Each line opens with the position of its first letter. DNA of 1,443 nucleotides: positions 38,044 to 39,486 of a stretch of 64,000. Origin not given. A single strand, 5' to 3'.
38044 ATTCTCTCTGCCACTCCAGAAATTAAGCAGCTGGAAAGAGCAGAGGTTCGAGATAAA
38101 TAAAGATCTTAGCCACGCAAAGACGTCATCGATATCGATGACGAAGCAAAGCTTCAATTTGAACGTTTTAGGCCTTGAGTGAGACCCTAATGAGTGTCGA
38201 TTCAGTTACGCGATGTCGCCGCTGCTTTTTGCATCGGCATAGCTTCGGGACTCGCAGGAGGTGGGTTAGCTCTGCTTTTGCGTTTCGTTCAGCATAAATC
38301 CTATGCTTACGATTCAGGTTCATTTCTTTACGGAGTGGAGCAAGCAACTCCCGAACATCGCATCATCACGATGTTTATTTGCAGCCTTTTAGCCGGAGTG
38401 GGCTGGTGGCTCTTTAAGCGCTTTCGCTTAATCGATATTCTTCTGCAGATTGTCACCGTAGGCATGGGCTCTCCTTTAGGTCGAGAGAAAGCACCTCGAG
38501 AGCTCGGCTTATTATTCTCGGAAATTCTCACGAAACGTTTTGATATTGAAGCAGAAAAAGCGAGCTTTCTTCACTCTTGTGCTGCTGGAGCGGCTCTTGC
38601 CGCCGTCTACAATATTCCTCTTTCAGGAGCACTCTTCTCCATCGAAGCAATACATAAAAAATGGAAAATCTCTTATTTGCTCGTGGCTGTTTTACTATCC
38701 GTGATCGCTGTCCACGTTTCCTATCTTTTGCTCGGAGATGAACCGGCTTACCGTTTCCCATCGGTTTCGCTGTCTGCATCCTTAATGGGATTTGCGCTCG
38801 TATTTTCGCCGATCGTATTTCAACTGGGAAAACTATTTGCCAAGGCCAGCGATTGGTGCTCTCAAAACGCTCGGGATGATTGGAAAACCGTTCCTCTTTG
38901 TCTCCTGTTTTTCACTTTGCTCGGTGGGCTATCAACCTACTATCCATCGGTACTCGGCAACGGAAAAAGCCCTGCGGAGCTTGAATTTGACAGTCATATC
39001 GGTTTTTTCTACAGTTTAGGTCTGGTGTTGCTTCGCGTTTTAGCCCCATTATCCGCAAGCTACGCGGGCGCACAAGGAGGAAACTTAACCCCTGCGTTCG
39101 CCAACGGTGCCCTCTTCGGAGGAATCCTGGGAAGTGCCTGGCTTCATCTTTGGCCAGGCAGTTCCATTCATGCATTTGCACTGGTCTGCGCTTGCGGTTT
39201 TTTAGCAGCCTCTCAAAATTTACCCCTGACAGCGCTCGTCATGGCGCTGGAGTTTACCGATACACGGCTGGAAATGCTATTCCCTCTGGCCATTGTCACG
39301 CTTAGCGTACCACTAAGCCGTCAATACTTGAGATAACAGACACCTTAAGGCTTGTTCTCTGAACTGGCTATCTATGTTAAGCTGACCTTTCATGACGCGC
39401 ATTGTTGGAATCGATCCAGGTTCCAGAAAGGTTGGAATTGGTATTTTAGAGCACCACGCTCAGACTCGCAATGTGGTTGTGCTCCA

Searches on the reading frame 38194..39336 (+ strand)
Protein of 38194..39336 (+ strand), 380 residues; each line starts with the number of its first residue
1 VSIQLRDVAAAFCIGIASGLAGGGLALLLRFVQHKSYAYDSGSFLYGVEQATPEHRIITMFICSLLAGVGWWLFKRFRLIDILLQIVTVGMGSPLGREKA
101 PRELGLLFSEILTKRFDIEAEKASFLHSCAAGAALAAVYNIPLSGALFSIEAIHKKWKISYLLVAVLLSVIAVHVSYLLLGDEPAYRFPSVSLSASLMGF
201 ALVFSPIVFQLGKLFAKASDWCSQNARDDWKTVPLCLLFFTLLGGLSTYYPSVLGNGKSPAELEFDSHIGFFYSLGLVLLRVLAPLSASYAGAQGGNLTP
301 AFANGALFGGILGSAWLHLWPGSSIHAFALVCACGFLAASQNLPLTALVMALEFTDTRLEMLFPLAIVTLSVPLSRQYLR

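Call 39: search_protein_families(library=pfam, proteins=[window:38194-39336:+], max_evalue=0.001)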
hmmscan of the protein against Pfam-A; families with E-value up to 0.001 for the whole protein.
window:38194-39336:+ (380 aa): 1 family
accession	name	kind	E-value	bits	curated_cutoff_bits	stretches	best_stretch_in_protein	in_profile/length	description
PF00654.25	Voltage_CLC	-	2.9e-57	194.9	24.8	1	77-370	39-339/346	Voltage gated chloride channel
